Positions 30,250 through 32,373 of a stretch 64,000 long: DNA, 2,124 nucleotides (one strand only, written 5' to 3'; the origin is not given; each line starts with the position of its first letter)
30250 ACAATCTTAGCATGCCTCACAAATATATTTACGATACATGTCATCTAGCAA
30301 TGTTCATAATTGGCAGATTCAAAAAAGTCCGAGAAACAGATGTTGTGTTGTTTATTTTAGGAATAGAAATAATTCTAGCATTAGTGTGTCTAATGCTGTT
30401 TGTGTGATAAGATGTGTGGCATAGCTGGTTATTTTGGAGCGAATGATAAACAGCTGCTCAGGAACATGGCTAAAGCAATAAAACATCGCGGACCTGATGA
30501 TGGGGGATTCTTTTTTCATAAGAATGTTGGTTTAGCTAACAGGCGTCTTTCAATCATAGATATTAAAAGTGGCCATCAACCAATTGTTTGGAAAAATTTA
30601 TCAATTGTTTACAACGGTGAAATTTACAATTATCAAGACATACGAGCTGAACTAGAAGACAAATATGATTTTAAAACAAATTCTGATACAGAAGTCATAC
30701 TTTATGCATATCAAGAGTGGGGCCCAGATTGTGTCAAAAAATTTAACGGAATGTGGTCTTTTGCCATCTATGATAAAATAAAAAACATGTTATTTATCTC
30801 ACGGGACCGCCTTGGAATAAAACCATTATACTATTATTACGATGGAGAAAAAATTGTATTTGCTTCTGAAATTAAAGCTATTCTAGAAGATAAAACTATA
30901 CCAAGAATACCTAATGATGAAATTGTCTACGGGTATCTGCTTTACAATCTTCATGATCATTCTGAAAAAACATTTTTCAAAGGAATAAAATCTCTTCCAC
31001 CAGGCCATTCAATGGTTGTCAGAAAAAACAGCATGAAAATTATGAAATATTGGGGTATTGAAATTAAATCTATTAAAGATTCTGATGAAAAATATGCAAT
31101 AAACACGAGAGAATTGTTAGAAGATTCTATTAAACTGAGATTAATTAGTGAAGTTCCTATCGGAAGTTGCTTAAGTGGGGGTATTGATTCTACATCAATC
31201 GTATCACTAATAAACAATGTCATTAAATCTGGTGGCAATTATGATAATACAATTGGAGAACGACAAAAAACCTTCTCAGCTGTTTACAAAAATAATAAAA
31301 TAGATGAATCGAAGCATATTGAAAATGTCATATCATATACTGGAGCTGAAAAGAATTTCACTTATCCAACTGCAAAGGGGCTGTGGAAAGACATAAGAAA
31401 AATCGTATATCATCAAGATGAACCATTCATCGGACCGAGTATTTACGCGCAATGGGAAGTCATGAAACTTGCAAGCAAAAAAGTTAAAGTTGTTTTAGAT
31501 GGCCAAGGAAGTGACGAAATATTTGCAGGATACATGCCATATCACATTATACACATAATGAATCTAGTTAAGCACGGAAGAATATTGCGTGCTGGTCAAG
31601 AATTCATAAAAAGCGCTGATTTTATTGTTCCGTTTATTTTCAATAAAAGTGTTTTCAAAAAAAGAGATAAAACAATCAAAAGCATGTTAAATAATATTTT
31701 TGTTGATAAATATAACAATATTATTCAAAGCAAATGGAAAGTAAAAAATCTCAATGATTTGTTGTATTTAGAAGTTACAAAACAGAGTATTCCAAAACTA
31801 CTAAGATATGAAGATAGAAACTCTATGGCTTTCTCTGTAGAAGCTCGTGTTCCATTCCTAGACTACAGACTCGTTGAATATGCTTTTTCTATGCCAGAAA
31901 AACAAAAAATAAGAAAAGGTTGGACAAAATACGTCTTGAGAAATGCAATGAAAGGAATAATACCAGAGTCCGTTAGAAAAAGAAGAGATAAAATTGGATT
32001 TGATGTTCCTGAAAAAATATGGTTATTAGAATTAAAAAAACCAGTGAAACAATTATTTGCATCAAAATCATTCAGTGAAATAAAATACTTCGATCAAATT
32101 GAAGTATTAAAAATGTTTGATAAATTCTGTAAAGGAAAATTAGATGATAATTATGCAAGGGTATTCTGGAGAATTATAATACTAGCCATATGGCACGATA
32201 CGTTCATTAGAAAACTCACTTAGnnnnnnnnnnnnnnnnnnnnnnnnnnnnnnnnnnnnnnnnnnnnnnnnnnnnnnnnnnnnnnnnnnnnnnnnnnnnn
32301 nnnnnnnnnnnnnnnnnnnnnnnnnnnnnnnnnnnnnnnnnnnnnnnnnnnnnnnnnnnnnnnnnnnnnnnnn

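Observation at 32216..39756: Bacterial lipid-A-style acylation kit in an archaeon: LpxA-like, FabG-like, ceramidase-like amidase and acyl-CoA synthetase next to a 3-amino-sugar cassette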

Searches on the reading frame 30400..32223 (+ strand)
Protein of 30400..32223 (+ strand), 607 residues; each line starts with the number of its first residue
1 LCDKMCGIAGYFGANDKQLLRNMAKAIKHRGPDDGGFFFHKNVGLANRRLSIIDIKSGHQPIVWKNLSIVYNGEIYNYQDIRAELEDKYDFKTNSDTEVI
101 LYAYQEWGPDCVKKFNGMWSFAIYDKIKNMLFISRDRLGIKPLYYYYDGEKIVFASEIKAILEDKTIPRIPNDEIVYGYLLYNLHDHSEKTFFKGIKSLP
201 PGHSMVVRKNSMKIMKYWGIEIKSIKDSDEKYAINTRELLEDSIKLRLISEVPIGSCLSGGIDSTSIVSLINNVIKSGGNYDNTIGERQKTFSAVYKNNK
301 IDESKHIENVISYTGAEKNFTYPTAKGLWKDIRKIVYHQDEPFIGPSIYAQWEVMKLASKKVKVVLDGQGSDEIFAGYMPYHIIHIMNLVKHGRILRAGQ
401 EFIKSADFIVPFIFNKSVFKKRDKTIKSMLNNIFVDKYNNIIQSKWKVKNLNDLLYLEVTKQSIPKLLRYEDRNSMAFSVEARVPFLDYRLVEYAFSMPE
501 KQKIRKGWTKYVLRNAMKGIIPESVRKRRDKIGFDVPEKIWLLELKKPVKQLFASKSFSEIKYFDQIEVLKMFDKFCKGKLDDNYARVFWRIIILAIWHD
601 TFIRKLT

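Call 3: search_protein_families(library=pfam, proteins=[window:30400-32223:+], max_evalue=0.01)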
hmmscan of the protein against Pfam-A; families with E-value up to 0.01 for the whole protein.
window:30400-32223:+ (607 aa): 4 families
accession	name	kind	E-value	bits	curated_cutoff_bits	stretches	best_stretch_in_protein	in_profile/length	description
PF00733.27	Asn_synthase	-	1.9e-74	251.9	21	1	236-599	2-353/354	Asparagine synthase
PF13537.11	GATase_7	-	5.9e-46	155.9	25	1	48-162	2-122/123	Glutamine amidotransferase domain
PF13522.11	GATase_6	-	3e-41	140.9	27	1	32-157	1-130/130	Glutamine amidotransferase domain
PF12481.13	DUF3700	-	0.00061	19.8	27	1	110-161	124-175/228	Aluminium induced protein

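Call 4: search_protein_families(library=ncbifam, proteins=[window:30400-32223:+], max_evalue=0.01)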
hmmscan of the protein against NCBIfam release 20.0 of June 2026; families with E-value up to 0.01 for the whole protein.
window:30400-32223:+ (607 aa): 9 families
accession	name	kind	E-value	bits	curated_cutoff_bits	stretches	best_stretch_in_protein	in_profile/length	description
TIGR01536.1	asn_synth_AEB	equivalog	1.2e-144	483.1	267.1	1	6-534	1-517/517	asparagine synthase (glutamine-hydrolyzing)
TIGR03108.1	eps_aminotran_1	hypoth_equivalog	1.6e-116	390.5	816.9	2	5-387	1-383/628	XrtA/PEP-CTERM system amidotransferase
NF033535.1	lass_lactam_cya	exception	2.5e-106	356.8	525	2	5-376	1-377/668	lasso peptide isopeptide bond-forming cyclase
TIGR03104.1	trio_amidotrans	equivalog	5.4e-95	318.8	570.1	1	5-600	1-587/589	N-acetylglutaminylglutamine amidotransferase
NF006949.0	PRK09431.1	equivalog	1.3e-88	298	499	3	5-163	1-167/554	asparagine synthase B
NF033561.1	macrolact_Ik_Al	subfamily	1.7e-19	69.9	300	2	123-401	85-353/561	albusnodin/ikarugamycin family macrolactam cyclase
TIGR01134.1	purF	equivalog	1.1e-09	38.2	350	1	59-164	84-203/432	amidophosphoribosyltransferase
NF001484.0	PRK00331.1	subfamily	2.2e-07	29.7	381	1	65-162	93-199/601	isomerizing glutamine--fructose-6-phosphate transaminase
TIGR01135.1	glmS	equivalog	1.3e-05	23.9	418.05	1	66-163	93-199/607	glutamine--fructose-6-phosphate transaminase (isomerizing)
